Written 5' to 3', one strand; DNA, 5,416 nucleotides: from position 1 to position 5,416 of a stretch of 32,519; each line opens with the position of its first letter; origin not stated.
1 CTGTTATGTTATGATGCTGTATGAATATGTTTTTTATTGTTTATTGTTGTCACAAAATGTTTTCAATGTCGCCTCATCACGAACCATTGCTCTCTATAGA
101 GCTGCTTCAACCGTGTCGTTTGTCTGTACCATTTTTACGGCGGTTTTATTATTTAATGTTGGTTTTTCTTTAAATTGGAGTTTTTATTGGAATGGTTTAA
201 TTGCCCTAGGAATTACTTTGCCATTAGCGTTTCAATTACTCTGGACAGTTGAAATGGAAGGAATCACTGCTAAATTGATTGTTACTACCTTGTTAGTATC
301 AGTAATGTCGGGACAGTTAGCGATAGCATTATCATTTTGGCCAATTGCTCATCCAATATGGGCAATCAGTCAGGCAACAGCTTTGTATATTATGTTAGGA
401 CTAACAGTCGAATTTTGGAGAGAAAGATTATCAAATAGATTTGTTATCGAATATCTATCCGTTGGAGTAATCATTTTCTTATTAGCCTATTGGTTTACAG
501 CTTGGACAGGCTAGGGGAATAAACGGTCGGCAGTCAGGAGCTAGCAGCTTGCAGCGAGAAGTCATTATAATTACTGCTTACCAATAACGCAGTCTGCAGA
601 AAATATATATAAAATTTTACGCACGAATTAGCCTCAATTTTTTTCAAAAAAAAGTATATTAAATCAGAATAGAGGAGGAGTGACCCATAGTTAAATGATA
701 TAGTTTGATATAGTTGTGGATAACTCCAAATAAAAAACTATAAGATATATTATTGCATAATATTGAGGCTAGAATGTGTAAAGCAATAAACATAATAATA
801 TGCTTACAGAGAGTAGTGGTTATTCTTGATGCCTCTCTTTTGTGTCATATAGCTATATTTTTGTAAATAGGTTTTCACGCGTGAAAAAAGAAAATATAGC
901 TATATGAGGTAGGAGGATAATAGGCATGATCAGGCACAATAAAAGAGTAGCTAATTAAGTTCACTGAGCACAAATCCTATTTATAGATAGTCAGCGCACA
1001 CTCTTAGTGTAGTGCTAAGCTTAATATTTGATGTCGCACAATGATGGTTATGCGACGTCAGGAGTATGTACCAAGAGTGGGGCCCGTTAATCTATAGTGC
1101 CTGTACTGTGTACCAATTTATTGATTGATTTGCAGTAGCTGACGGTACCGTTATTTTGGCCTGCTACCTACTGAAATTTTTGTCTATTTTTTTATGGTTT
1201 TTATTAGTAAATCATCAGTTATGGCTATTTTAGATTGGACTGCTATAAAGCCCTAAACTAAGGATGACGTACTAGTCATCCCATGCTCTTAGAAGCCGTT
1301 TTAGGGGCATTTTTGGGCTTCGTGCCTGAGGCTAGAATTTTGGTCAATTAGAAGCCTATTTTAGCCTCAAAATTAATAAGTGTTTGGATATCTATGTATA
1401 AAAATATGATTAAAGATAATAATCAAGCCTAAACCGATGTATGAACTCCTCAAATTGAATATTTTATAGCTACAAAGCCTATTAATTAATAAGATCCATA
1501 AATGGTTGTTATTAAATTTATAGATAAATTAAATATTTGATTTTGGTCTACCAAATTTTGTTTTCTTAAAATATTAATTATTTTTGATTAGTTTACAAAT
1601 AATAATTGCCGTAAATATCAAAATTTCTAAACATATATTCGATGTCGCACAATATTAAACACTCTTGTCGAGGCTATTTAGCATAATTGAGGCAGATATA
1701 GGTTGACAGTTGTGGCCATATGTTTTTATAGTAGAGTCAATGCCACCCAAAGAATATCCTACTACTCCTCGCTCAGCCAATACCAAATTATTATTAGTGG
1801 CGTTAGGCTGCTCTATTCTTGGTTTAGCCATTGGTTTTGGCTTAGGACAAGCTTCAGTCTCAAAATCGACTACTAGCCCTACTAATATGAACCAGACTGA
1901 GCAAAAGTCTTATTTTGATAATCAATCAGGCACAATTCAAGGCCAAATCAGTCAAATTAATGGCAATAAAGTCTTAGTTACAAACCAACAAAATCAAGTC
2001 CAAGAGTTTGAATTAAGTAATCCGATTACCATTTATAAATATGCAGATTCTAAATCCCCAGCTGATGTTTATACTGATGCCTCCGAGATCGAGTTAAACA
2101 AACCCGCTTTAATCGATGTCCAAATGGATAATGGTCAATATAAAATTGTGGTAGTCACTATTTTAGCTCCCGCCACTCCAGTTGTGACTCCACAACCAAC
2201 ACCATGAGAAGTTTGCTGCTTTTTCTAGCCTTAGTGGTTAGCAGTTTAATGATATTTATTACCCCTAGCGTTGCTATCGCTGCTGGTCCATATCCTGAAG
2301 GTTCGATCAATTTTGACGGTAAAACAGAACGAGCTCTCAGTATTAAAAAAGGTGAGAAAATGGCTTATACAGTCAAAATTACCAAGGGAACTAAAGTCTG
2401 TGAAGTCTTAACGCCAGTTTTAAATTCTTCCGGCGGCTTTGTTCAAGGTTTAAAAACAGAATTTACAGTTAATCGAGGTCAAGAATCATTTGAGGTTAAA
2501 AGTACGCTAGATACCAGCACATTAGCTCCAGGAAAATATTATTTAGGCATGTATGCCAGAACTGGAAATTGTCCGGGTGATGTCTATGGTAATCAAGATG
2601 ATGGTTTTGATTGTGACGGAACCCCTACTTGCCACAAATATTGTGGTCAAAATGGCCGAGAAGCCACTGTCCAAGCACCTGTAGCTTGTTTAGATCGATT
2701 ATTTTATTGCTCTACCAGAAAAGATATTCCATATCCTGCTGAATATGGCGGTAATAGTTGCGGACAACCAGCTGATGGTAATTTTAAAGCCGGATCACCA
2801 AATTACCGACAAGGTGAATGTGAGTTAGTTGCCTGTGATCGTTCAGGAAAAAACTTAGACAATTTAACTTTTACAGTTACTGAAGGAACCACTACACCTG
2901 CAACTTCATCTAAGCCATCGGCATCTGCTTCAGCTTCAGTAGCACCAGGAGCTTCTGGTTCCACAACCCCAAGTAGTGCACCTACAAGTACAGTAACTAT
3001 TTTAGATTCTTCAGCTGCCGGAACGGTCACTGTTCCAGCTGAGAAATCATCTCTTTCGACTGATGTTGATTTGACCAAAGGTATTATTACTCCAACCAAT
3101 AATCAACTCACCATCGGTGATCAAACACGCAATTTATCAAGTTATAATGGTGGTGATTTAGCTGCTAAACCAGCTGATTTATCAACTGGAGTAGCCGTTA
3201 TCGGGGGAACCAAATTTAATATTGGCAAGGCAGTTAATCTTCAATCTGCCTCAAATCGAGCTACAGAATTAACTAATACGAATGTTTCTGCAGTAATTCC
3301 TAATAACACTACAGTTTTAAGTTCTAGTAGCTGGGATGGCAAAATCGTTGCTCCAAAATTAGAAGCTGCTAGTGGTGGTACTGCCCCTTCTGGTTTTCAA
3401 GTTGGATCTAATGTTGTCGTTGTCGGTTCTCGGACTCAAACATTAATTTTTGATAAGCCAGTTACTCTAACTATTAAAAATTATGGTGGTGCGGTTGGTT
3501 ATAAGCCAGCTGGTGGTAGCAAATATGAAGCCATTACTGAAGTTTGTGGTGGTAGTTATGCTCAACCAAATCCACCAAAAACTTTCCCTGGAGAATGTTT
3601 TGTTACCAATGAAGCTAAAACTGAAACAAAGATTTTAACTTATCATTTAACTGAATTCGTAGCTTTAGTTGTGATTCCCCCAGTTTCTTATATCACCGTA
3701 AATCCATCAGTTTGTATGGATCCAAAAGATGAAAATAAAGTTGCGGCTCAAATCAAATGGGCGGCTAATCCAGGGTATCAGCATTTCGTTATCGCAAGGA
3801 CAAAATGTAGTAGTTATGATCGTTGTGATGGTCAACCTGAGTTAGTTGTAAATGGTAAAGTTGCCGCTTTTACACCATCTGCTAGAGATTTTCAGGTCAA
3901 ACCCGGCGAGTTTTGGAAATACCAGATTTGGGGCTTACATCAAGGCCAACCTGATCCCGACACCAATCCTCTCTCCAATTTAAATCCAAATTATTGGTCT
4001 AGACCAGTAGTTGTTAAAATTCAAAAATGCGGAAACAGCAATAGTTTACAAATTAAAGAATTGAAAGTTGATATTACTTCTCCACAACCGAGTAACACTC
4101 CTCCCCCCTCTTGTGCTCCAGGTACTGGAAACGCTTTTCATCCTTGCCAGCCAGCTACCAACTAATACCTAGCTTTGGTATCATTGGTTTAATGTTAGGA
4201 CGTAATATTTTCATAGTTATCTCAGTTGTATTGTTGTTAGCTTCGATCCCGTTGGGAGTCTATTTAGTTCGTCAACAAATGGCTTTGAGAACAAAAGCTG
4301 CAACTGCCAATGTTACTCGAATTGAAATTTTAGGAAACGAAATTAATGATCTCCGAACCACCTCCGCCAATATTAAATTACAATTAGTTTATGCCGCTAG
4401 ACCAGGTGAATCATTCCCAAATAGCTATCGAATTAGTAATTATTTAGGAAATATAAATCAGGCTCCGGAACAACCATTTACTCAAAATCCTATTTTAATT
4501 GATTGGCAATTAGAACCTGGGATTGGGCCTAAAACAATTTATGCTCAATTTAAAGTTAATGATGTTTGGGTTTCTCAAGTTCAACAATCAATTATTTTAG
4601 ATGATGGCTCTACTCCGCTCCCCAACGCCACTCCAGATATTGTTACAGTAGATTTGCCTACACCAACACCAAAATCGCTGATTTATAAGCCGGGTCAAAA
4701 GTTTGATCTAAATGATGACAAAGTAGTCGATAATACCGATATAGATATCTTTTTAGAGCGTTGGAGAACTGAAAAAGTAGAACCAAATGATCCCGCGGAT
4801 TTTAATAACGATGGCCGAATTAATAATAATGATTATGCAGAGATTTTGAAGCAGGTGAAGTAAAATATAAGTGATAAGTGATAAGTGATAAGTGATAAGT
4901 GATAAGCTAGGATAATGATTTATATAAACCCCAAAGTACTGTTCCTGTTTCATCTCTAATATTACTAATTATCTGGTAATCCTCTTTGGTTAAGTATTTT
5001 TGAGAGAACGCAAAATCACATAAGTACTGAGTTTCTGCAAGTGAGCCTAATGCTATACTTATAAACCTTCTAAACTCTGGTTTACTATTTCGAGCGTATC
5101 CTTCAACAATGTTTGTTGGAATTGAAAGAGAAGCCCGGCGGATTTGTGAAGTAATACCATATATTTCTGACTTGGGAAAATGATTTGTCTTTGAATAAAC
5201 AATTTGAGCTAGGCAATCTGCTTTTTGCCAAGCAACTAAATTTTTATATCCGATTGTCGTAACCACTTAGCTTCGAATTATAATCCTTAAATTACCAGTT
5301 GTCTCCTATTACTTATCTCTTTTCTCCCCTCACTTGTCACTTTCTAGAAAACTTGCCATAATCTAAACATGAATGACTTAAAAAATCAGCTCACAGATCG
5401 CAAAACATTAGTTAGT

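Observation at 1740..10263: Cohesin-dockerin surface display locus with no carbohydrate-active enzymes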

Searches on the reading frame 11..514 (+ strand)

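Call 5: search_protein_families(library=pfam, proteins=[window:11-514:+], max_evalue=0.001)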
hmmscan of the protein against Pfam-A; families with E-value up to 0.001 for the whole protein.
window:11-514:+ (167 aa): 1 family
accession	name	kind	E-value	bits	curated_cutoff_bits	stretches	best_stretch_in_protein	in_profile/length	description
PF18900.5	DUF5656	-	5.1e-07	29.7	23.3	1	38-155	120-234/242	Protein of unknown function (DUF5656)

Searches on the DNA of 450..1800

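Call 56: search_rna_families(source=window, start=450, end=1800, threshold=evalue, max_evalue=5)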
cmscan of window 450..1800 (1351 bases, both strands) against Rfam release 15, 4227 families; matches with E-value up to 5: 10.
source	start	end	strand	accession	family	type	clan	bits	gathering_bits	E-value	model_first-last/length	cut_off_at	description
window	841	913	+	RF03589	mir-5583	Gene; miRNA;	-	32.1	80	0.0038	1-59/59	no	mir-5583 microRNA precursor family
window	829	918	+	RF00237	mir-9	Gene; miRNA;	-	23.2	58.6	0.22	1-78/78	no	mir-9/mir-79 microRNA precursor family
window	845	907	-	RF03589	mir-5583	Gene; miRNA;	-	23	80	0.54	5-53/59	no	mir-5583 microRNA precursor family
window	828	921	+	RF03692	MIR827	Gene; miRNA;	CL00143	22.4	65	0.27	1-125/125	no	MIR827 microRNA precursor family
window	829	918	-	RF00237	mir-9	Gene; miRNA;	-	20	58.6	1.5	1-78/78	no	mir-9/mir-79 microRNA precursor family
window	738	768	-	RF01353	CRISPR-DR44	Gene; CRISPR;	-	20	35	3.9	1-28/28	no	CRISPR RNA direct repeat element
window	829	927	+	RF01024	mir-944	Gene; miRNA;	-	18.7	100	3.6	1-88/88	no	mir-944 microRNA precursor family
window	835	917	+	RF03578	mir-3910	Gene; miRNA;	-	18.3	95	2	1-82/82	no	mir-3910 microRNA precursor family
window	1248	1389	-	RF00623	P1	Gene;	-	14.9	100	3.5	1-180/180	no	Pseudomonas sRNA P1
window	799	867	+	RF02350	psRNA6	Gene; sRNA;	-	13.4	60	0.48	1-333/333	no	Nitrosomonas sRNA psRNA6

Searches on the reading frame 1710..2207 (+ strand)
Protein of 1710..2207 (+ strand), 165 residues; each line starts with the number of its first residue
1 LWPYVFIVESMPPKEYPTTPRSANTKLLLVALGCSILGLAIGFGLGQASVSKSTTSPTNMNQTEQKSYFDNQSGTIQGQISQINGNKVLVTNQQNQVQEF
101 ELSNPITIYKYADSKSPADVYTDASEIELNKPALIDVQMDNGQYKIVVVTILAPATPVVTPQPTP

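Call 3: search_protein_families(library=pfam, proteins=[window:1710-2207:+], max_evalue=1)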
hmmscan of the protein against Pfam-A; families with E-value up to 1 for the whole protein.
window:1710-2207:+ (165 aa): 3 families
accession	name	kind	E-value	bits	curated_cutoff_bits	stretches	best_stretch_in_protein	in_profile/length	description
PF14734.12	DUF4469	-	0.03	14.7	22.6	1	77-151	13-86/101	Domain of unknown function (DUF4469) with IG-like fold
PF22370.1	FliC-like_3rd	-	0.041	14.6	27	1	50-98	40-88/120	Flagellin, beta sheet domain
PF03463.20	eRF1_1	-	0.11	13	23.8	1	58-115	57-113/123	eRF1 domain 1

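Call 22: search_protein_families(library=ncbifam, proteins=[window:1710-2207:+], max_evalue=0.1)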
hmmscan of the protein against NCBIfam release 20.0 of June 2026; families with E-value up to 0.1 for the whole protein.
window:1710-2207:+ (165 aa): 0 families

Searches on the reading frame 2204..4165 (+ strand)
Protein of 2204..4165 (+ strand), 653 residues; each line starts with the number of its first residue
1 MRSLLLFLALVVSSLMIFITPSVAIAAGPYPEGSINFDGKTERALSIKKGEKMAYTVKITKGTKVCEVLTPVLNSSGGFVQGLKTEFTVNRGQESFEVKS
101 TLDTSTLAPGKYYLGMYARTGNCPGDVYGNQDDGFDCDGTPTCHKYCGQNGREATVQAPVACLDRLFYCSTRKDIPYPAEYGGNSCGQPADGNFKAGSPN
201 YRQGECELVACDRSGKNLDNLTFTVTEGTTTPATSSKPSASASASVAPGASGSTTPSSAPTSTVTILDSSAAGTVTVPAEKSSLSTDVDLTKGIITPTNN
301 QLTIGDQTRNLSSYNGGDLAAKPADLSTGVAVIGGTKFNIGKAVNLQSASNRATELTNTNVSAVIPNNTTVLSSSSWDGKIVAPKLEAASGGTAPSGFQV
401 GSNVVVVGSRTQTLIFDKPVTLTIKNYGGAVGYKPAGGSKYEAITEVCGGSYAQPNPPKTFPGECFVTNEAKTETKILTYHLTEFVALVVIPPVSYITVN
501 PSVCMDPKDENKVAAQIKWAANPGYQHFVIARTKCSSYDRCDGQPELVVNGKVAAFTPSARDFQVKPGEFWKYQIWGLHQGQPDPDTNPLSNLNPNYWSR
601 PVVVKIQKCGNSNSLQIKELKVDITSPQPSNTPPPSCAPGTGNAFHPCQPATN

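Call 3: search_protein_families(library=pfam, proteins=[window:2204-4165:+], max_evalue=1)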
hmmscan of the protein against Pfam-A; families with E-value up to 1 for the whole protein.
window:2204-4165:+ (653 aa): 0 families

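Call 22: search_protein_families(library=ncbifam, proteins=[window:2204-4165:+], max_evalue=0.1)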
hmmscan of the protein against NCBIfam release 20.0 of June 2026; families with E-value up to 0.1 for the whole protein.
window:2204-4165:+ (653 aa): 0 families

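Call 63: search_solved_structures(query=window:2204-4165:+, max_evalue=1)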
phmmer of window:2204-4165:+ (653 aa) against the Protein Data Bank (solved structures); distinct sequences matched with E-value up to 1: 0.

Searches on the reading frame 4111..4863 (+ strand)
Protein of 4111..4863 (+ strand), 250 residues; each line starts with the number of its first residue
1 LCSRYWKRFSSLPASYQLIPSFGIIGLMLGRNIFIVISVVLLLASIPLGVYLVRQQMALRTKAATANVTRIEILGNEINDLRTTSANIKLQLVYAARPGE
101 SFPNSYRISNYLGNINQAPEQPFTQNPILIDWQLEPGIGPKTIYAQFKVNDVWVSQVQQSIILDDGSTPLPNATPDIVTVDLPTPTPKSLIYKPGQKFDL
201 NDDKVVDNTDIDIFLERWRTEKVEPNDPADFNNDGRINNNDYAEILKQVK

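Call 3: search_protein_families(library=pfam, proteins=[window:4192-4863:+], max_evalue=1)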
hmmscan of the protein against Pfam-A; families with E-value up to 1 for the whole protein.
window:4192-4863:+ (223 aa): 3 families
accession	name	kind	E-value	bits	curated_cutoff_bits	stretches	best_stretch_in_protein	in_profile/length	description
PF00404.24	Dockerin_1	-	2.6e-06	28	22.9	1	171-221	2-55/57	Dockerin type I domain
PF00036.39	EF-hand_1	-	0.36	10.9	25.4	1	202-221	9-28/29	EF hand domain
PF13499.12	EF-hand_7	-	0.84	10.5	30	0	169-219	9-66/67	EF-hand domain pair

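Call 22: search_protein_families(library=ncbifam, proteins=[window:4111-4863:+], max_evalue=0.1)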
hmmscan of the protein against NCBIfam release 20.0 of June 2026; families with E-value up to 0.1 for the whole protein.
window:4111-4863:+ (250 aa): 1 family
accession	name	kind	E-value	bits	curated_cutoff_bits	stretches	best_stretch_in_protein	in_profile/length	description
NF041540.1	dockerin_GC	domain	0.0059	17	29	1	199-243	4-57/67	GC-type dockerin domain-anchored protein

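Call 92: find_homologous_proteins(query=window:4192-4863:+, max_evalue=0.001)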
Query window:4192-4863:+ (223 aa): 1 proteins with E <= 0.001 among 311 candidates.
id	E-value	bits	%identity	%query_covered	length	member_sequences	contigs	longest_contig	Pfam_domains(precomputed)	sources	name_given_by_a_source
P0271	1.1e-132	458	92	100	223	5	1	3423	PF00404.25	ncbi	-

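Call 93: find_encoding_contigs(protein=P0271, flank=5000, max_places=3)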
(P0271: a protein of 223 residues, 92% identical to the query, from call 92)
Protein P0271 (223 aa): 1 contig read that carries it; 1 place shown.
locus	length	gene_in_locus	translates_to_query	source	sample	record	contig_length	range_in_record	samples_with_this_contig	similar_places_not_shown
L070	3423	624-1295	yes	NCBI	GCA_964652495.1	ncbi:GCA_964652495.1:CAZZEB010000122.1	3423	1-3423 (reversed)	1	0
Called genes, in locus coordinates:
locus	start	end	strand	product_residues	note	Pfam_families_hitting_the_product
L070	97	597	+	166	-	-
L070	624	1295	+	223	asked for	PF00404:Dockerin_1 (weak)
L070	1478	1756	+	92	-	-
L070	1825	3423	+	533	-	?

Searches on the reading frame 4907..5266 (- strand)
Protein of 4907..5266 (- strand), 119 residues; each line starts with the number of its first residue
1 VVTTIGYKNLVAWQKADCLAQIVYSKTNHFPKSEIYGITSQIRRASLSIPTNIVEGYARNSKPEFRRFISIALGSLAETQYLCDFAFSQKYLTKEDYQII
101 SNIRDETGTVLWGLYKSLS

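Call 3: search_protein_families(library=pfam, proteins=[window:4907-5266:-], max_evalue=1)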
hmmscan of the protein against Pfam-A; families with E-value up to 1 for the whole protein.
window:4907-5266:- (119 aa): 2 families
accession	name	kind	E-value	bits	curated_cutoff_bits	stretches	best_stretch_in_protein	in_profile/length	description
PF05635.17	23S_rRNA_IVP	-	9.3e-34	116.3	33.8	1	8-111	1-104/106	23S rRNA-intervening sequence protein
PF22296.2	bAvd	-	2.9e-07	31.4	40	1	10-117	1-106/107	bAvd-like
